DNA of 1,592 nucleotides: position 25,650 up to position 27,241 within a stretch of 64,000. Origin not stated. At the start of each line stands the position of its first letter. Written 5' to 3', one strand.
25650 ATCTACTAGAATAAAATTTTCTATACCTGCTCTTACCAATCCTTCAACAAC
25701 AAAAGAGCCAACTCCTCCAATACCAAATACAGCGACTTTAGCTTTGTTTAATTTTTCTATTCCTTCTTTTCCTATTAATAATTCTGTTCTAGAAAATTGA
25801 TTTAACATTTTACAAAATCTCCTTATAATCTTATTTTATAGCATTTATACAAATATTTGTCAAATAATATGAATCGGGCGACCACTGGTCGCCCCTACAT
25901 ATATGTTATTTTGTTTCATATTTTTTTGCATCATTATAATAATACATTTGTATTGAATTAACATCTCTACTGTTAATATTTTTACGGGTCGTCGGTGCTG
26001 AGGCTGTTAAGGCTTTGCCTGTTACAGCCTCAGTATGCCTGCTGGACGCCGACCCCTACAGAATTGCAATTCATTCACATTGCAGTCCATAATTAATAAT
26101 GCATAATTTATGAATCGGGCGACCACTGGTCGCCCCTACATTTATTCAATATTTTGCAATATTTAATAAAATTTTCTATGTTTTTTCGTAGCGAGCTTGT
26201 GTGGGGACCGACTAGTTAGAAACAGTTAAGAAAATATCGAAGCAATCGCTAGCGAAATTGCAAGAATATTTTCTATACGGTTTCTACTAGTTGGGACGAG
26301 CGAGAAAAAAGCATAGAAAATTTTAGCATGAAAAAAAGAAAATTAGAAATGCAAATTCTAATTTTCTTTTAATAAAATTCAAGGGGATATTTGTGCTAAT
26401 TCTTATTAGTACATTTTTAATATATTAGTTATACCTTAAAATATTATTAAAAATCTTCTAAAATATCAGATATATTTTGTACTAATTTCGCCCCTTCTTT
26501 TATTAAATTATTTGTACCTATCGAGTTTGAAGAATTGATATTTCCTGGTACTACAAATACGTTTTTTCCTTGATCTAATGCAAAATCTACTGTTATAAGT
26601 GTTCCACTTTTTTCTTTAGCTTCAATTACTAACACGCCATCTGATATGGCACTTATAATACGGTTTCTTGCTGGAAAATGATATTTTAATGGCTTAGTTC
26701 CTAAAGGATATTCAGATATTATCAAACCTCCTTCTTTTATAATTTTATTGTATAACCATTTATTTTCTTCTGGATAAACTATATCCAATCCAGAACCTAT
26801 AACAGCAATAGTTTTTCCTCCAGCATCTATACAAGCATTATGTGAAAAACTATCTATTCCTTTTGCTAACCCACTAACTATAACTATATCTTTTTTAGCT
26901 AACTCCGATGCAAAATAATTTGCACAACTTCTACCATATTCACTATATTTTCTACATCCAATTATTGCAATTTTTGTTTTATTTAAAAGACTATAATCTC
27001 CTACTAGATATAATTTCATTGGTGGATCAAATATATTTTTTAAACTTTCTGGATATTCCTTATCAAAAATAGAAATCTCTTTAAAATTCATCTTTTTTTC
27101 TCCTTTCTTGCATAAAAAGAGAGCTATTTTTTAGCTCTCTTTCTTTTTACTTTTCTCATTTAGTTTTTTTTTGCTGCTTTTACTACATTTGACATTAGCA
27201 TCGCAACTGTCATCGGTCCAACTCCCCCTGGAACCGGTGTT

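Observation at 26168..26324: Foldback element copy 1: conserved 113-nt core inside a copy-specific, self-complementary 20-nt outer stem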

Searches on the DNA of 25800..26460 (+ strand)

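Call 6: search_rna_families(source=window, start=25800, end=26460, threshold=evalue, max_evalue=10, show_alignments=3)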
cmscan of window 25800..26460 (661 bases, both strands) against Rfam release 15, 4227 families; matches with E-value up to 10: 10.
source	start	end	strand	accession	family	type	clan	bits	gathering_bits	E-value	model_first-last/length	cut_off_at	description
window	26133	26242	+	RF03922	MIR2119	Gene; miRNA;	-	21.3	73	4.1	1-188/188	no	MIR2119 microRNA precursor family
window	26103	26189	+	RF01808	MicX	Gene; sRNA;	-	21.1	75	0.023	1-194/194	no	MicX Vibrio cholerae sRNA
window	25861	25953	+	RF01808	MicX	Gene; sRNA;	-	19.9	75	0.05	1-194/194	no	MicX Vibrio cholerae sRNA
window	26337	26367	-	RF03623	mir-1252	Gene; miRNA;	-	19.6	70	1.6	1-65/65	no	mir-1252 microRNA precursor family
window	26337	26367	+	RF03623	mir-1252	Gene; miRNA;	-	19.1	70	2.2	1-65/65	no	mir-1252 microRNA precursor family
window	25800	25909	-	RF01808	MicX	Gene; sRNA;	-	15.9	75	0.56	1-93/194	3'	MicX Vibrio cholerae sRNA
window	26267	26401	+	RF03096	RAGATH-19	Gene; sRNA;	-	15.7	85.6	8.2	1-141/141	no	RAGATH-19 RNA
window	26058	26148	-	RF01808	MicX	Gene; sRNA;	-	15.4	75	0.8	1-194/194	no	MicX Vibrio cholerae sRNA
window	26225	26266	+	RF03055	RAGATH-30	Gene; sRNA;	-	13.5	59.5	9.9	1-59/59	no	RAGATH-30 RNA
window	26000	26035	+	RF00023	tmRNA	Gene;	CL00001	5.4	47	6.8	1-374/374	no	transfer-messenger RNA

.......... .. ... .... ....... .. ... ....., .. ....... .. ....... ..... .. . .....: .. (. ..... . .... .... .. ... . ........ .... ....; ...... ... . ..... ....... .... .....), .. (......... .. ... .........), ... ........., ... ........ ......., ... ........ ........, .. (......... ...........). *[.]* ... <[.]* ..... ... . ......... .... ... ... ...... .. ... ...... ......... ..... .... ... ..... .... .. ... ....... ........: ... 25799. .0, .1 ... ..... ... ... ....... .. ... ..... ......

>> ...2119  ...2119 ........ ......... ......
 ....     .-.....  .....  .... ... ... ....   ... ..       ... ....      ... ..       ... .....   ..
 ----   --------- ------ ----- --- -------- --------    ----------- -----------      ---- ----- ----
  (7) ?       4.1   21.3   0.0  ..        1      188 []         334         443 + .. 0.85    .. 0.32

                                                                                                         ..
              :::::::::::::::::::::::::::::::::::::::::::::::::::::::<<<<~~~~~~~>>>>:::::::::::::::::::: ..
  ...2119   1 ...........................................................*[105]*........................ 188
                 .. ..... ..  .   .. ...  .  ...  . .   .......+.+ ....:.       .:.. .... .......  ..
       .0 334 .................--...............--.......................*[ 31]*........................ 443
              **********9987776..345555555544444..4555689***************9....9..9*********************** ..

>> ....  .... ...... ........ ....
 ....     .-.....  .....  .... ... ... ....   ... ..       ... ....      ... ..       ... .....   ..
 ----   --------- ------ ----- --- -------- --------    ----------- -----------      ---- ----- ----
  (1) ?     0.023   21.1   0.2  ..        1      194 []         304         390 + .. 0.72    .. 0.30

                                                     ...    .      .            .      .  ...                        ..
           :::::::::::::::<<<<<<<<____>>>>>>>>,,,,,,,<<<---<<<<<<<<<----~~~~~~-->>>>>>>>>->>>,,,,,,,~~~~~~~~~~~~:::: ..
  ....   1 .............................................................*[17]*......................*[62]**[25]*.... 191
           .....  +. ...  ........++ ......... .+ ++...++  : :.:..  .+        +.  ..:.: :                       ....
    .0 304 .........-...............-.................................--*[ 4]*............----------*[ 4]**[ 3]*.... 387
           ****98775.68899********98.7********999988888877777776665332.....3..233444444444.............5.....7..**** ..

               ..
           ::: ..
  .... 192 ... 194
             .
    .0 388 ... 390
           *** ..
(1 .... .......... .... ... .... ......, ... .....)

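Call 12: search_dna_similar(query=window:26188-26306:+, collection=plasmids, mode=distant, max_evalue=0.01)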
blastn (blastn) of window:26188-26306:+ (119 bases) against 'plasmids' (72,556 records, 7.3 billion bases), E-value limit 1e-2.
No match.

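Call 13: search_dna_similar(query=window:26188-26306:+, collection=phages, mode=distant, max_evalue=0.01)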
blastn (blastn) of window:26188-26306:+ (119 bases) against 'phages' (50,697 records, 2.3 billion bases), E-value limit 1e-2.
No match.

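Call 76: search_dna_similar(query=window:26168-26324:+, collection=ecoli_genomes, mode=distant, max_evalue=0.01, max_rows=5)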
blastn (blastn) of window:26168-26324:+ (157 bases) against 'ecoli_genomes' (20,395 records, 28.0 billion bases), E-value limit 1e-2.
No match.

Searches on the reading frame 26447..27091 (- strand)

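Call 40: search_protein_families(library=pfam, proteins=[window:26447-27091:-], max_evalue=0.01)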
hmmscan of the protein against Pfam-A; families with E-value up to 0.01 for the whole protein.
window:26447-27091:- (214 aa): 3 families
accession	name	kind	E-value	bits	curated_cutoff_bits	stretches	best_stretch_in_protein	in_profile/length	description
PF02481.21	DNA_processg_A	-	1.1e-82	276.8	29.6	1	2-205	6-211/212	DNA recombination-mediator protein A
PF18306.6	LDcluster4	-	1.3e-08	35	26.3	2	38-98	1-62/151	SLOG cluster4 family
PF12694.12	cpYpsA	-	0.00082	19.6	26.2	1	112-189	27-104/145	Circularly permutated YpsA SLOG family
